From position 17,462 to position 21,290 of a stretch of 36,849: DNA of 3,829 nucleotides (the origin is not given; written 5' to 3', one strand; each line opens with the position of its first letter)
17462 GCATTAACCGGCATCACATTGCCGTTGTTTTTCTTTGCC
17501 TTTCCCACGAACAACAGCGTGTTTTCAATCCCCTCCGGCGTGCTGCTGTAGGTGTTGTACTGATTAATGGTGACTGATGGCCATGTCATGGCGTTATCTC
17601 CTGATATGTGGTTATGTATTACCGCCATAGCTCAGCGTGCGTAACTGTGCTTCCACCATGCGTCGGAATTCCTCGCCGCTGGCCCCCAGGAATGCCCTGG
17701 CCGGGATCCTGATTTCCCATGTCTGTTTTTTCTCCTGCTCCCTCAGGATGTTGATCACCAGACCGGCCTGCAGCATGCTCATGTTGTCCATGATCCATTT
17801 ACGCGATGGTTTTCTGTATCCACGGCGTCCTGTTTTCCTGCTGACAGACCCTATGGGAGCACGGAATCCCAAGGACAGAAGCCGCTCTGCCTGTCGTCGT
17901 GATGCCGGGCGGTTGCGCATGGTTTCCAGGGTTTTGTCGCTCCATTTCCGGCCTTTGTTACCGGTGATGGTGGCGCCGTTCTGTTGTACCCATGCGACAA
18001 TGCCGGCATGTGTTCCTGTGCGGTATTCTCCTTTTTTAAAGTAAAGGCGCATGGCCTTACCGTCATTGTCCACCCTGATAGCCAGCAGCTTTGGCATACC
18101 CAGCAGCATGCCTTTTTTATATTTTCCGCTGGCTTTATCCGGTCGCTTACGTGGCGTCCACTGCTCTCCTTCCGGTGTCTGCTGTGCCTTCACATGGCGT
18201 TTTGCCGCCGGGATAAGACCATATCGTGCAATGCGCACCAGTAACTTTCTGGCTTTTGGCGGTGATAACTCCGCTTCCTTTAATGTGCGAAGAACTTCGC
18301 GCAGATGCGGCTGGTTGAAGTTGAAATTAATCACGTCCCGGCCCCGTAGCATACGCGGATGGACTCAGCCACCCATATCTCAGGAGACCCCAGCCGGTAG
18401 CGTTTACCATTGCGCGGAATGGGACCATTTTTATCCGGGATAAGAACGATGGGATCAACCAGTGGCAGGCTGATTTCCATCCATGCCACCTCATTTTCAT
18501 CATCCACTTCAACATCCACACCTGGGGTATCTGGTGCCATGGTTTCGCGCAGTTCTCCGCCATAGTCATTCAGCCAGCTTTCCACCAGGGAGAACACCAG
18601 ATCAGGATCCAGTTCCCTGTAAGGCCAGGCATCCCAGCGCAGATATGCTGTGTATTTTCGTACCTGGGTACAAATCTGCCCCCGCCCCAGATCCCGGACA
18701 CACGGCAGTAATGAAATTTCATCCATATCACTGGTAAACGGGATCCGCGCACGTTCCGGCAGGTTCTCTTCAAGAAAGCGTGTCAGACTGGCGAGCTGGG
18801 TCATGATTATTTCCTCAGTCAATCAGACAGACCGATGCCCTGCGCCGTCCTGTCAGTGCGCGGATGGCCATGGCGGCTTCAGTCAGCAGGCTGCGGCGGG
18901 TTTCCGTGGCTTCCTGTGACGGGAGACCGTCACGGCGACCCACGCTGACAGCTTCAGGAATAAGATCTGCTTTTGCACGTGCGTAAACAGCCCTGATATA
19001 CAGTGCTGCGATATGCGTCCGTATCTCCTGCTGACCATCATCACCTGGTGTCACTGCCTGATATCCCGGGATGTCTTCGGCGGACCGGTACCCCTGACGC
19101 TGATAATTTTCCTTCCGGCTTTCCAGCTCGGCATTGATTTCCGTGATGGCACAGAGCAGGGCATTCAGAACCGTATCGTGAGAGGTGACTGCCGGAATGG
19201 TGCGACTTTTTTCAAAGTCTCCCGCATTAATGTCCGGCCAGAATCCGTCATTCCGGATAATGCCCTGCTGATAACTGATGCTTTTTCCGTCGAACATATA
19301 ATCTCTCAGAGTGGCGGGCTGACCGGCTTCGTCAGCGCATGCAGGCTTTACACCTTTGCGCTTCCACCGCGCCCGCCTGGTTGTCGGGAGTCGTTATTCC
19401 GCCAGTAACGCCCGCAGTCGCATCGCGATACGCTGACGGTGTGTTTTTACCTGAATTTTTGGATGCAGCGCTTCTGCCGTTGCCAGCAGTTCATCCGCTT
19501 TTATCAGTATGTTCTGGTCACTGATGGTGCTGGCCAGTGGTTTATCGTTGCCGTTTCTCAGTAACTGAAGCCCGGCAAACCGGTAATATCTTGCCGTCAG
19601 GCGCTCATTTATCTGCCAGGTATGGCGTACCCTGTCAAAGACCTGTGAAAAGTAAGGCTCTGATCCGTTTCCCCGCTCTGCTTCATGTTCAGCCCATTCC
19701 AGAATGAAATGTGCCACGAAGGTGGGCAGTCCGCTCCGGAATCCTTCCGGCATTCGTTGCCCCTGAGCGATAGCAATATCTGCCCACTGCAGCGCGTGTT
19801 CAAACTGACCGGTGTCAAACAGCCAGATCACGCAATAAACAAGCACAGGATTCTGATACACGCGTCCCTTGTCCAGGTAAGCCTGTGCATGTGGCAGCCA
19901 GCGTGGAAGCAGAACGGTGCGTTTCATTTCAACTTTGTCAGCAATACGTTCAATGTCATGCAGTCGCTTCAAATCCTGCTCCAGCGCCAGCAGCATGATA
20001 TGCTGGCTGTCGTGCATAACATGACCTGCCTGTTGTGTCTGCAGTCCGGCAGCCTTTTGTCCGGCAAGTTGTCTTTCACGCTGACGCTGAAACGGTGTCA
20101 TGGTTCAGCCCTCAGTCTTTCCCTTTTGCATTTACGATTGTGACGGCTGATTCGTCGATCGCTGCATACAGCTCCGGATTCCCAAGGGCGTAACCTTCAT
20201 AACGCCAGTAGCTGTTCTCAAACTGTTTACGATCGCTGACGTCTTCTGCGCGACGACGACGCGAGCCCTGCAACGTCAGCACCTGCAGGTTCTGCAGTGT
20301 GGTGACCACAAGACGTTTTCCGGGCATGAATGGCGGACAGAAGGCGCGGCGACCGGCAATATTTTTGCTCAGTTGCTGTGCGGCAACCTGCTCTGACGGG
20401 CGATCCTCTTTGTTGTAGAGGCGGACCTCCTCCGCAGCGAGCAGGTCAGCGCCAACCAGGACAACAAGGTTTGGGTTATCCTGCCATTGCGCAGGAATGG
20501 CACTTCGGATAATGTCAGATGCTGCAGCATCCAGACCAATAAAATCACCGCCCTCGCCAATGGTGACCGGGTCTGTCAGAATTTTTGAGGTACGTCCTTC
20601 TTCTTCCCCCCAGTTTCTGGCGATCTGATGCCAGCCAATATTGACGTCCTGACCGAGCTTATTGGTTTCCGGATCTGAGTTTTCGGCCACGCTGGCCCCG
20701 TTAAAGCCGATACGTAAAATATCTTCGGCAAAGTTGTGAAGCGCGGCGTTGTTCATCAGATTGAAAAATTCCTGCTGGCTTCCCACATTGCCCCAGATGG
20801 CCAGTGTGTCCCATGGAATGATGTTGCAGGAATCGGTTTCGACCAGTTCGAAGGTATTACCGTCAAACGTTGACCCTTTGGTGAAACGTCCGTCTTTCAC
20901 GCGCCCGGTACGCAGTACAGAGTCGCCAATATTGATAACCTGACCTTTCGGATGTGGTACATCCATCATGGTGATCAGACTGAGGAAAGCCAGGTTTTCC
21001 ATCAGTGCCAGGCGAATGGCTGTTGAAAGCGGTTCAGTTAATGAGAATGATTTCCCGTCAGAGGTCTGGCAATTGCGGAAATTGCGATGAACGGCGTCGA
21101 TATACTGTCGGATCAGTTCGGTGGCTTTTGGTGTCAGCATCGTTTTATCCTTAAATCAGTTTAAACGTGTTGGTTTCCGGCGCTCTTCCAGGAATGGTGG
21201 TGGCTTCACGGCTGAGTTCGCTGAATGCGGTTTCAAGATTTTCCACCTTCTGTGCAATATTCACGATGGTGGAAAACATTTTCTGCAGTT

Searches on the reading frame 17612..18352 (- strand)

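Call 9: search_protein_families(library=pfam, proteins=[window:17612-18352:-], max_evalue=0.01)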
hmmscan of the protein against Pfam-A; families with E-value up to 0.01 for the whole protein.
window:17612-18352:- (246 aa): 1 family
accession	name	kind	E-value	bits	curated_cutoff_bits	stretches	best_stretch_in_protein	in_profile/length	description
PF05069.18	Phage_tail_S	-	1.1e-08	35.5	24.3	1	18-98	4-90/148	Phage virion morphogenesis family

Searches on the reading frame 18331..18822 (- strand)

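Call 9: search_protein_families(library=pfam, proteins=[window:18331-18822:-], max_evalue=0.01)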
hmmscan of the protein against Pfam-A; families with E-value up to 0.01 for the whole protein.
window:18331-18822:- (163 aa): 1 family
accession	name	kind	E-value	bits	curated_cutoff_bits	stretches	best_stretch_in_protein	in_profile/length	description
PF06891.17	P2_Phage_GpR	-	1.8e-14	54.4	25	1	7-143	1-130/133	P2 phage tail completion protein R (GpR)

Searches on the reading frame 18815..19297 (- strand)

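Call 9: search_protein_families(library=pfam, proteins=[window:18815-19297:-], max_evalue=0.01)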
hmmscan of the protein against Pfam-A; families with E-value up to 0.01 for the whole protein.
window:18815-19297:- (160 aa): 1 family
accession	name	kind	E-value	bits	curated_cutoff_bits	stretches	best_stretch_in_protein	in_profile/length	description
PF05926.16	Phage_GPL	-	4.3e-28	98.5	27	1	14-159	1-139/139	Phage head completion protein (GPL)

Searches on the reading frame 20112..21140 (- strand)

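Call 84: search_protein_families(library=pfam, proteins=[window:20112-21140:-], max_evalue=0.001)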
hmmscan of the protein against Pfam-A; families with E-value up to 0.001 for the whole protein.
window:20112-21140:- (342 aa): 1 family
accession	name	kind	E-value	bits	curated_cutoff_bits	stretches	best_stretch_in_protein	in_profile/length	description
PF05125.18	Phage_cap_P2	-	6.4e-81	272.4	27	1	11-330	3-326/327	Phage major capsid protein, P2 family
